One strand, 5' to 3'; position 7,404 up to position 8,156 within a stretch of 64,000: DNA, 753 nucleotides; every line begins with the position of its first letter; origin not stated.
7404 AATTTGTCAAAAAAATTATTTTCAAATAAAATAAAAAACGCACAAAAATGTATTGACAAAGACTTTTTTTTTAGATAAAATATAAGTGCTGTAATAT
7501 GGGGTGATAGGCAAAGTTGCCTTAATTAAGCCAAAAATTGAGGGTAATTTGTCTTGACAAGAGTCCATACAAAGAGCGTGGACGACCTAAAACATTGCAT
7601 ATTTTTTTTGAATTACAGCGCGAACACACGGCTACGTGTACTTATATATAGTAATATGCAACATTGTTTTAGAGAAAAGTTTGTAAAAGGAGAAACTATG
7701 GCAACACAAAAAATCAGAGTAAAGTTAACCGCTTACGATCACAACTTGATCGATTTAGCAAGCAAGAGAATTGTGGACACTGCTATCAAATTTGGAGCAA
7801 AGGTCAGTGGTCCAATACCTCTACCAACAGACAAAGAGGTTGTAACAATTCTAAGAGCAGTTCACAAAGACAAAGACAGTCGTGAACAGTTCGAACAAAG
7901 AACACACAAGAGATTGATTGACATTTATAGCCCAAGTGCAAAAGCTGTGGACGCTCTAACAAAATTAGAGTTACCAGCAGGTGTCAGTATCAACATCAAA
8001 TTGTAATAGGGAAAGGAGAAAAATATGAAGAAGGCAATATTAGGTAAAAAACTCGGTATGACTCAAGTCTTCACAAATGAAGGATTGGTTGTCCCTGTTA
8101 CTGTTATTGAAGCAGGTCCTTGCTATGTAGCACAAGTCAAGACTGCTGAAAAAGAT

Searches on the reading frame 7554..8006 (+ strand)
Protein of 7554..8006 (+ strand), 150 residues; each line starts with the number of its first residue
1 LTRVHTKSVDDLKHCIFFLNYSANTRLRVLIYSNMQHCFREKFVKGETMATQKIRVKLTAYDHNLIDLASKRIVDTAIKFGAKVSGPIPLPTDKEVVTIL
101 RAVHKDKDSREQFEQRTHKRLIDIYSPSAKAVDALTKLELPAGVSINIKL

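Call 102: search_protein_families(library=pfam, proteins=[window:7554-8006:+], max_evalue=0.00001)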
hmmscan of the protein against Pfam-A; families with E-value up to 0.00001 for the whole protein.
window:7554-8006:+ (150 aa): 1 family
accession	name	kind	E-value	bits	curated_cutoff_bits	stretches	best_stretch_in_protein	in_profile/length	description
PF00338.27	Ribosomal_S10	-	6.6e-33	113.4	21.2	1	55-149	1-98/98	Ribosomal protein S10p/S20e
